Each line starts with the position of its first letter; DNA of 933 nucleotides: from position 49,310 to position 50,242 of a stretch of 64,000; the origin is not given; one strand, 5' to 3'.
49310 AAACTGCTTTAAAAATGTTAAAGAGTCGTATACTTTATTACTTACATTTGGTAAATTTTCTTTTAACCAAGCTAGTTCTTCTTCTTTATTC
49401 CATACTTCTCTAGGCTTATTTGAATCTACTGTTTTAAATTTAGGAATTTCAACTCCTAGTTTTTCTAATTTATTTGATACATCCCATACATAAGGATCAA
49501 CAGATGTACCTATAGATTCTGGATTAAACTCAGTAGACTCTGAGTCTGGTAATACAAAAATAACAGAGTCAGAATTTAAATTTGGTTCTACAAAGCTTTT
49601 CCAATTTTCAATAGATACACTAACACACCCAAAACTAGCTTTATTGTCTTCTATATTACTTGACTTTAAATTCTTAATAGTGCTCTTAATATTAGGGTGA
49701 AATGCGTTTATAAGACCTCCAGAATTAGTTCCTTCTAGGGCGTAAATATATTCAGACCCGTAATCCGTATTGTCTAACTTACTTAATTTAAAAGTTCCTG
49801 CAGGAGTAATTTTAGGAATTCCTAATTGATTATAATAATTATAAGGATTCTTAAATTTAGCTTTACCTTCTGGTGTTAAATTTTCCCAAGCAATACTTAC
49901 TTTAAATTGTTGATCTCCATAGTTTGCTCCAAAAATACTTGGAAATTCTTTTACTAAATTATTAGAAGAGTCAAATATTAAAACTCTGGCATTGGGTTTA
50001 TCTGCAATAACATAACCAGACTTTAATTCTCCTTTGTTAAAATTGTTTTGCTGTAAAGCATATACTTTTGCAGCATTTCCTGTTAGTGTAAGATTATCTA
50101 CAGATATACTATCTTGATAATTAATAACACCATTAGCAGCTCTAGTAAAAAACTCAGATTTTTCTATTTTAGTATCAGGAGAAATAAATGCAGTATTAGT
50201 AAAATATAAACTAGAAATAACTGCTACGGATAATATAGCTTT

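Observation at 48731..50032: YkuD L,D-transpeptidase-like, HEXXH zincin and ART-like modules in tandem in the middle of the giant protein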

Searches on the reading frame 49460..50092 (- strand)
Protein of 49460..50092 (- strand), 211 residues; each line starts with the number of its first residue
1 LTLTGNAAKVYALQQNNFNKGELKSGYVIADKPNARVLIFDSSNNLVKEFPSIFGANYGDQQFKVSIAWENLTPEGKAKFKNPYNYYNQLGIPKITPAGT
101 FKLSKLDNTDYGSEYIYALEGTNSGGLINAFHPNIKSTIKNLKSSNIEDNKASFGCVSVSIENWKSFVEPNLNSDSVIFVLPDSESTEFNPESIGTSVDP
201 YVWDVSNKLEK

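Call 20: find_homologous_proteins(query=window:49460-50092:-, max_evalue=0.01)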
Query window:49460-50092:-: 97 candidates shared short words with the query, none scored E <= 0.01.

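Call 25: search_solved_structures(query=window:49460-50092:-, max_evalue=10, show_alignments=2)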
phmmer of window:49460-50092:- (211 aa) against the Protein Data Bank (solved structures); distinct sequences matched with E-value up to 10: 5.
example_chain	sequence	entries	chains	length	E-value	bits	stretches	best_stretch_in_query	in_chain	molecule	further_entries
6d69_A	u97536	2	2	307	1.3e-06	31.3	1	26-59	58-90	NHL Repeat Region of D. melanogaster Thin | Thin, isoform D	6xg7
7b96_A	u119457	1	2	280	0.035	16.9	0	13-51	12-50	Isoform 2 of Tripartite motif-containing protein 2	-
7qrv_A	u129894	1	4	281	0.042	16.6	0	16-51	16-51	Tripartite motif-containing protein 2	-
7b2r_A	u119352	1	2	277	0.05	16.4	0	16-51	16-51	Tripartite motif-containing protein 2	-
1xip_A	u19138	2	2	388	0.3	13.8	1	126-200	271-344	Nucleoporin NUP159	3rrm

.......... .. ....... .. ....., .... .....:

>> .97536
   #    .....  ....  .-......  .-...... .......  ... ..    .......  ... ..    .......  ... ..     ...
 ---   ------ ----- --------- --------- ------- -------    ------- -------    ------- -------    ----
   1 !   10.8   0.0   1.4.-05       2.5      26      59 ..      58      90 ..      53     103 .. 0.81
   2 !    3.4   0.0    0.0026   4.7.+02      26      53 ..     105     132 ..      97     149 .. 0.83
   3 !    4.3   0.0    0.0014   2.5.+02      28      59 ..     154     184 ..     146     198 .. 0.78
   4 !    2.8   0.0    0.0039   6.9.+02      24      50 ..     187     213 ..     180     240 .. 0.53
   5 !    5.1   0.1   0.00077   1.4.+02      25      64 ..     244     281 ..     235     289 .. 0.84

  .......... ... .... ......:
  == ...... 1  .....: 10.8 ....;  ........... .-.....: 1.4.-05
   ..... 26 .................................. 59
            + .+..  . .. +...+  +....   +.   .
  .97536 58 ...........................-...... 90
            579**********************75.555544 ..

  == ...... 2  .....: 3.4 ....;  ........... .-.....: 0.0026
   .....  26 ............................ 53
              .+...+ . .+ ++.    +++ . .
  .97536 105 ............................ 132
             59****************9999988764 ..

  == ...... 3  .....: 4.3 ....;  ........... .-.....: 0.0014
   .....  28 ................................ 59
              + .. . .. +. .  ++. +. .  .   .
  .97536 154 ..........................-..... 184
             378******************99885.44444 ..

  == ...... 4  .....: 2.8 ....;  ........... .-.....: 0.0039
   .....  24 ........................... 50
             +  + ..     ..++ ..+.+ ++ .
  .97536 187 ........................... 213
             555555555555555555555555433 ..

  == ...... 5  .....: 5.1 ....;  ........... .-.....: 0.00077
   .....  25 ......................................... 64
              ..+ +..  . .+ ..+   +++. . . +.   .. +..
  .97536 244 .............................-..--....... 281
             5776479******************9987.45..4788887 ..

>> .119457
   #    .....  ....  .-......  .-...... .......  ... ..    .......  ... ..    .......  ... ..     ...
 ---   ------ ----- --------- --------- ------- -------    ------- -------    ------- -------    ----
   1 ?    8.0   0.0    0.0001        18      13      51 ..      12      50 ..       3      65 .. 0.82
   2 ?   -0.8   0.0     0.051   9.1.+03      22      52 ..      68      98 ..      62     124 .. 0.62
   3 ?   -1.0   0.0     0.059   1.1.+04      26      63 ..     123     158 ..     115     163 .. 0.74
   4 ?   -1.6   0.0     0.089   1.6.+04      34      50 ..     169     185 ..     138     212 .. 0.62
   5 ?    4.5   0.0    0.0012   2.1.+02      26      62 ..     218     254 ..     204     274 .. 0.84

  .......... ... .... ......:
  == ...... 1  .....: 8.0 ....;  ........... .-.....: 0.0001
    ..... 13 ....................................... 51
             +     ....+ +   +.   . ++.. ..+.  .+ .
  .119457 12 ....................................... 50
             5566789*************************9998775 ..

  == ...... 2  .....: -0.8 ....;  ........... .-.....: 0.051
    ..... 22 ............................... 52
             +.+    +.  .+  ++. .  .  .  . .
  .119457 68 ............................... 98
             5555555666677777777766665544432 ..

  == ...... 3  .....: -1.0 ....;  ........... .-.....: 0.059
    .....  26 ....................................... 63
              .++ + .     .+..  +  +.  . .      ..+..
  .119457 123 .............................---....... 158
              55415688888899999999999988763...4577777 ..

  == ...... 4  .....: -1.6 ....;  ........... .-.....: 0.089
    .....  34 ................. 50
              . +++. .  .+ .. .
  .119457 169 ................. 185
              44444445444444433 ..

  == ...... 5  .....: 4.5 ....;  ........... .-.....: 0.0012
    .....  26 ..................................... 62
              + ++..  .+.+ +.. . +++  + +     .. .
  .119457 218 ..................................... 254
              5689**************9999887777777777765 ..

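Call 34: search_protein_representatives(protein=window:49460-50092:-)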
Query: 211 residues. Proteins with E-value up to 0.001 (for the whole library): 160; up to 1e-10: 12; up to 1e-30: 1. The best 150 are listed.
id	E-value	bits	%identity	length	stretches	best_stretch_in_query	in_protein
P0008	1.4e-31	126.0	41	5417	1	2-195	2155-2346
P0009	8.1e-19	84.3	39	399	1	22-191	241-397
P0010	1.1e-17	80.7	38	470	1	15-200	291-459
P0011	3.5e-16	75.7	32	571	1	5-192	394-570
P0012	1.3e-13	67.3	34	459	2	89-192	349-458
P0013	5.0e-13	65.4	36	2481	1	26-185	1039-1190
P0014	2.7e-12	63.0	35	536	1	20-187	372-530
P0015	1.1e-11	61.0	35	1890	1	25-185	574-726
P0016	1.5e-11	60.6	33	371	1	22-192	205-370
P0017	1.6e-11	60.5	33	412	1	2-186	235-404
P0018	2.1e-11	60.1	33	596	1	3-191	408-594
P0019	6.2e-11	58.6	37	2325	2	91-191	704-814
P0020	2.4e-10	56.7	32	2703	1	25-191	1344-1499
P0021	2.6e-10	56.5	32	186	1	24-192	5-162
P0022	3.8e-10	56.0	35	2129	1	81-189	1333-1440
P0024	4.8e-10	55.7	34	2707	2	92-187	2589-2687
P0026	6.3e-10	55.3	25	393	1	20-190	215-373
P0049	1.1e-07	48.0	35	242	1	26-187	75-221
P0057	2.0e-07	47.1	32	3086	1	25-185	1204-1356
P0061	4.7e-07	45.9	32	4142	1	25-190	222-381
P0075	2.6e-06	43.5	32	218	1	28-186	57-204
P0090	7.3e-06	42.0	30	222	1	25-183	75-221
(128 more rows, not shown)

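Call 38: search_protein_families(library=pfam, proteins=[P0009, P0010, P0011, P0014, P0016, P0021, P0026, P0049, P0075, P0090], max_evalue=0.01)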
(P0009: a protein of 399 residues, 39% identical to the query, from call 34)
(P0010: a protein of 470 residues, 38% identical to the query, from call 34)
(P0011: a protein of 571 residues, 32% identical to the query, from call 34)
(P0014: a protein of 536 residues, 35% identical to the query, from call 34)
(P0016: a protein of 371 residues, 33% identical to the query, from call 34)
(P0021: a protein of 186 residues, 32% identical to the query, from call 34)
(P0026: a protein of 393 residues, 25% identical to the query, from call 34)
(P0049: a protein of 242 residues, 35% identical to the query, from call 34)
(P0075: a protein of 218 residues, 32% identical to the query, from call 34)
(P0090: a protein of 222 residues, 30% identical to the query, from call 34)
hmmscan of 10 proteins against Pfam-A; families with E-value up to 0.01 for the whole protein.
P0009 (399 aa): 1 family
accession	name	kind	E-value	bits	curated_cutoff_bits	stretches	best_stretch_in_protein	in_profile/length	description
PF03734.19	YkuD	-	2.1e-05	25.6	23.4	1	245-372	2-133/146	L,D-transpeptidase catalytic domain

P0010 (470 aa): 1 family
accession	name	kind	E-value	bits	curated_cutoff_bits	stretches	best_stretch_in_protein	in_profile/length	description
PF03734.19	YkuD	-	6.5e-07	30.5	23.4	1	297-418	2-127/146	L,D-transpeptidase catalytic domain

P0011 (571 aa): 1 family
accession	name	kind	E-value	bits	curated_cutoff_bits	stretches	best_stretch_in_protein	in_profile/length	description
PF03734.19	YkuD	-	0.0049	17.9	23.4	0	416-542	2-132/146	L,D-transpeptidase catalytic domain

P0014 (536 aa): 2 families
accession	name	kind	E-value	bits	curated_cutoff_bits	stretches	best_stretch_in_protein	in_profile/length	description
PF03734.19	YkuD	-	8e-05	23.7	23.4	1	377-509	2-134/146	L,D-transpeptidase catalytic domain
PF18548.6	MetOD2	-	0.0097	16.3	30.6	1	166-233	20-86/88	Metanogen output domain 2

P0016 (371 aa): 1 family
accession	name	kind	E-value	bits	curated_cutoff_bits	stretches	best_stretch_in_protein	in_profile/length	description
PF03734.19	YkuD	-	1.3e-07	32.7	23.4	1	209-346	2-136/146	L,D-transpeptidase catalytic domain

P0021 (186 aa): 1 family
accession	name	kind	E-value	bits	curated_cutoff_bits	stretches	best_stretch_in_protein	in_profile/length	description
PF03734.19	YkuD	-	9.1e-07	30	23.4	1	7-135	2-133/146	L,D-transpeptidase catalytic domain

P0026 (393 aa): 1 family
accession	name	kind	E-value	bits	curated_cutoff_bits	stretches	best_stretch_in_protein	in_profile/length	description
PF03734.19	YkuD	-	4e-06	27.9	23.4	1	222-347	3-131/146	L,D-transpeptidase catalytic domain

P0049 (242 aa): 0 families

P0075 (218 aa): 1 family
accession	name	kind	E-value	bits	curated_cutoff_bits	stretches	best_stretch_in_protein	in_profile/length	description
PF03734.19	YkuD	-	0.002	19.2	23.4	1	56-185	3-135/146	L,D-transpeptidase catalytic domain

P0090 (222 aa): 1 family
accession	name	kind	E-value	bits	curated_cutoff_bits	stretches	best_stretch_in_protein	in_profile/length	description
PF03734.19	YkuD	-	5.5e-07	30.7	23.4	1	76-218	2-146/146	L,D-transpeptidase catalytic domain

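Call 39: search_protein_families(library=pfam, proteins=[P0013, P0020, P0024, P0015], max_evalue=0.01)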
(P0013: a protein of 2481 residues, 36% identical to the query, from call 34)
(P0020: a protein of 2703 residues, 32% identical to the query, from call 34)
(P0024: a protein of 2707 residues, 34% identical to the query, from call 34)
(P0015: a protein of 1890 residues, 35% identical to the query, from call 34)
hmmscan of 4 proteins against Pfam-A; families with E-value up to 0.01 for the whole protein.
P0013 (2481 aa): 2 families
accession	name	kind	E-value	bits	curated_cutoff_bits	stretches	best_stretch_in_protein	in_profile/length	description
PF18858.6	LPD39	-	1.6e-08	34.9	27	1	1625-1773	13-181/198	Large polyvalent protein associated domain 39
PF03734.19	YkuD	-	0.0069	17.4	23.4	0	1040-1164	3-126/146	L,D-transpeptidase catalytic domain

P0020 (2703 aa): 1 family
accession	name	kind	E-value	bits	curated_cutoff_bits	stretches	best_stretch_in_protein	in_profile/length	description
PF03449.20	GreA_GreB_N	-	0.0043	17.7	24.5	1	1918-1965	5-52/71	Transcription elongation factor, N-terminal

P0024 (2707 aa): 1 family
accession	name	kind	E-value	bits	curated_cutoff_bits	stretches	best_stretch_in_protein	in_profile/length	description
PF03734.19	YkuD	-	3.1e-05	25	23.4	1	2548-2667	2-134/146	L,D-transpeptidase catalytic domain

P0015 (1890 aa): 2 families
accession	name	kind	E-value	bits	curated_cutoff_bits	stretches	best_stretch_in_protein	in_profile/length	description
PF18857.6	LPD38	-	2.2e-09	38.1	27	1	1589-1771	8-183/189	Large polyvalent protein associated domain 38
PF03734.19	YkuD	-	0.0046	18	23.4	0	576-701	3-127/146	L,D-transpeptidase catalytic domain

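Call 49: list_cluster_members(proteins=[P0008, P0009, P0010, P0011, P0013, P0015, P0016, P0021, P0024, P0090])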
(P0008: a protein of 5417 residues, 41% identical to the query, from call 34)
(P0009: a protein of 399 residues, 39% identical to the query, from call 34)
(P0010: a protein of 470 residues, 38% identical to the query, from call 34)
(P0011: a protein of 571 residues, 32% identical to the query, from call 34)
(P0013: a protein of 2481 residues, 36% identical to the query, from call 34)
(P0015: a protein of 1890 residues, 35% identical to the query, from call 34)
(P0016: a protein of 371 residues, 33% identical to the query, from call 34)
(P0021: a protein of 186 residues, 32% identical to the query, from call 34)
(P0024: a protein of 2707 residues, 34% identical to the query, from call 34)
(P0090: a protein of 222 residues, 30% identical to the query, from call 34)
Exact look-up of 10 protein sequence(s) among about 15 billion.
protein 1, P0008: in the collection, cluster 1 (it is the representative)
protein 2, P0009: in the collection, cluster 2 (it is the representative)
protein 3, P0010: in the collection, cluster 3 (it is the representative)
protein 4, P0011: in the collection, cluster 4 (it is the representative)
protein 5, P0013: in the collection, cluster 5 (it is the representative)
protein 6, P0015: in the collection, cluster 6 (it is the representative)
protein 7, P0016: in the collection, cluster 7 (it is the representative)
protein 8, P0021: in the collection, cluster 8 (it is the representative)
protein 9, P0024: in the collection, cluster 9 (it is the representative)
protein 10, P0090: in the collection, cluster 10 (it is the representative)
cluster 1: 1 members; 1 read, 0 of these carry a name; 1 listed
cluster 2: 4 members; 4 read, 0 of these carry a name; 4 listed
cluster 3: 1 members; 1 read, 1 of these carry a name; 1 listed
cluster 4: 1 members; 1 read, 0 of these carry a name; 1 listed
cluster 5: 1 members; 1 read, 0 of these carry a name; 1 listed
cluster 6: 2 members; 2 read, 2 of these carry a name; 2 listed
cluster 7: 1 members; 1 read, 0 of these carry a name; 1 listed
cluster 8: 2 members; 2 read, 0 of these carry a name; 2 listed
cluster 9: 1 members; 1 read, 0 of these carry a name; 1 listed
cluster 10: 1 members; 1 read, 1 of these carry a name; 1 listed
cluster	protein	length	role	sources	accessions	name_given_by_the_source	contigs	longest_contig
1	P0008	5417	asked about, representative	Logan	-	-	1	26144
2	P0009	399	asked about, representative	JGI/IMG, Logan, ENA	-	-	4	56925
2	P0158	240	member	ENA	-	-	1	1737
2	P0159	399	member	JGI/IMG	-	-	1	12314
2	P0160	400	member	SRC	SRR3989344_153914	-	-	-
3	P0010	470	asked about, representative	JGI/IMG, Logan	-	hypothetical protein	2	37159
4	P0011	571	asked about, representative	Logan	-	-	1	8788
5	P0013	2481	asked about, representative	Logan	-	-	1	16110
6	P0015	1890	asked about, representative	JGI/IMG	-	hypothetical protein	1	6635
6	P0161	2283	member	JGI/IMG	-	hypothetical protein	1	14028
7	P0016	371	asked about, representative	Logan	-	-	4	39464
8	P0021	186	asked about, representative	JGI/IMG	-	-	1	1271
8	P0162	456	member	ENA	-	-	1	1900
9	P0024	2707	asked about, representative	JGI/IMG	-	-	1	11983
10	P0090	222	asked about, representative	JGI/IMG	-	hypothetical protein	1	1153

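Call 58: predict_structure(alignment_id=A1)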
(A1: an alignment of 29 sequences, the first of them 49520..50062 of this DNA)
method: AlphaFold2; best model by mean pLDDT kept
length: 181 residues; sequences in the alignment: 29
mean_pLDDT: 89.9   pTM: 0.85
mean pLDDT of the five models: 89.9, 89.4, 89.1, 88.8, 86.9
residues with pLDDT >= 90: 138; 70-90: 30; 50-70: 7; < 50: 6
segments of 3 or more residues with pLDDT < 50: 4-7
pLDDT, mean of each block of 10 residues (from residue 1): 49 84 97 95 96 90 96 92 94 95 95 88 86 93 95 96 95 85 65
secondary structure, 60 per line:
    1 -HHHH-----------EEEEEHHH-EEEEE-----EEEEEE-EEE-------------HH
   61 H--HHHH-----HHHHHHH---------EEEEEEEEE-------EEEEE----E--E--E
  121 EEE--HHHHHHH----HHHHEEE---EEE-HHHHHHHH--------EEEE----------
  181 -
elements in order: H2-5 E17-21 E26-30 E36-41 E43-45 H64-67 H73-79 E89-97 E105-109 E120-123 H126-132 H137-140 E141-143 E147-149 H151-158 E167-170

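Call 62: fold_search(model_id=the predicted structure, library=pdb)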
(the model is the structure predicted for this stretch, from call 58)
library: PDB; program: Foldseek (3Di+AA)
matches with E <= 10: 610; with E <= 0.001: 31
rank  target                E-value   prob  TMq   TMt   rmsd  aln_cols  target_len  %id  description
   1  6xj7_B                3.3e-06  1.00  0.53  0.35   4.9       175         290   14  Crystal structure of the helical cell shape determining protein Pgp2 (K307A mutant) from Campylobacter jejuni (released 2021-03-17)
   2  6xj7_A                5.2e-06  1.00  0.55  0.35   4.4       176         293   14  Crystal structure of the helical cell shape determining protein Pgp2 (K307A mutant) from Campylobacter jejuni (released 2021-03-17)
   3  6xj6                  1.4e-05  1.00  0.48  0.32   5.5       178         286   15  Crystal structure of the helical cell shape determining protein Pgp2 from Campylobacter jejuni (released 2021-03-17)
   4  4xzz_A                2.7e-05  1.00  0.53  0.32   4.7       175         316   11  Structure of Helicobacter pylori Csd6 in the ligand-free state (released 2015-09-02)
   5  5uwv_C                7.5e-05  1.00  0.44  0.26   5.5       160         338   16  Crystal structure of Mycobacterium abscessus L,D-transpeptidase 2 (released 2017-08-16)
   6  4lpq                  8.6e-05  1.00  0.45  0.41   5.9       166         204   16  Crystal structure of the L,D-transpeptidase (residues 123-326) from Xylanimonas cellulosilytica DSM 15894 (released 2013-11-13)
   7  5lb1_B                1.3e-04  1.00  0.41  0.31   7.4       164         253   14  Crystal structure of the Mycobacterium tuberculosis L,D-transpeptidase-2 (LdtMt2) BC-module with thionitrobenzoate (TN (released 2017-01-18)
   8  4xxt                  1.6e-04  1.00  0.39  0.33   6.6       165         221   14  Crystal structure of Fused Zn-dependent amidase/peptidase/peptodoglycan-binding domain-containing protein from Clostridi (released 2015-02-18)
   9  7o21_B                1.7e-04  1.00  0.45  0.32   5.8       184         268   15  Structure of Bdellovibrio bacteriovorus Bd1075 (released 2021-04-21)
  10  4jmn                  1.8e-04  1.00  0.43  0.37   7.7       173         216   12  Crystal structure of LD transpeptidase LdtMt1 from M. tuberculosis (released 2013-10-23)
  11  5dcc_A                2.2e-04  1.00  0.42  0.22   7.8       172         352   14  X-RAY CRYSTAL STRUCTURE OF a TEBIPENEM ADDUCT OF L,D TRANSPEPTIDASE 2 FROM MYCOBACTERIUM TUBERCULOSIS (released 2016-09-28)
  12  4qra_A                2.2e-04  1.00  0.41  0.23   7.7       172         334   14  Structure and specificity of L-D-Transpeptidase from Mycobacterium tuberculosis and antibiotic resistance: Calcium bin (released 2015-12-23)
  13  6fj1_A                2.5e-04  1.00  0.48  0.35   7.0       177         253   12  Structure of the Ldtfm-avibactam carbamoyl enzyme (released 2019-01-30)
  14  3zg4_MODEL_1_A        3.3e-04  1.00  0.45  0.60   6.7       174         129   14  NMR structure of the catalytic domain from E. faecium L,D- transpeptidase (released 2013-04-24)
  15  4qra_B                3.5e-04  1.00  0.41  0.24   7.7       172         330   14  Structure and specificity of L-D-Transpeptidase from Mycobacterium tuberculosis and antibiotic resistance: Calcium bin (released 2015-12-23)
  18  5bmq                  4.0e-04  1.00  0.47  0.42   5.1       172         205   13  Crystal structure of L,D-transpeptidase (Yku) from Stackebrandtia nassauensis (released 2015-06-03)
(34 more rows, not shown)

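Call 68: find_related_loci(query=P0009, collection=viral_contigs, flank=10000)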
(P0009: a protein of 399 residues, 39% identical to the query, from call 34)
Query P0009 (399 aa) in viral_contigs; peptide patterns used: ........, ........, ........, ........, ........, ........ (x = any residue, [..] = any of these).
9 stretches matched a pattern, but none encodes a relative of the query by tblastn (E <= 1e-3).

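Call 75: search_protein_families(library=pfam, proteins=[P0061, P0057], max_evalue=0.01)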
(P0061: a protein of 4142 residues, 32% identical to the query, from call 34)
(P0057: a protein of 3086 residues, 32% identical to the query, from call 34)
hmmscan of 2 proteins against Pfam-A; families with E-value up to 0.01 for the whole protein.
P0061 (4142 aa): 1 family
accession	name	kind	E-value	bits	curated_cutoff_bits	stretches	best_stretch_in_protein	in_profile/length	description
PF03734.19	YkuD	-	1.1e-05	26.4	23.4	1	223-353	2-128/146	L,D-transpeptidase catalytic domain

P0057 (3086 aa): 2 families
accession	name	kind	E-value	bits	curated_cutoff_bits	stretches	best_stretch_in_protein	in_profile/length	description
PF18853.6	LPD37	-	7.5e-60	202.9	27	1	2044-2213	67-240/243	Large polyvalent protein associated domain 37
PF18760.7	ART-PolyVal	-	3.1e-20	73.8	31.2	2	1500-1551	1-46/140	ADP-Ribosyltransferase in polyvalent proteins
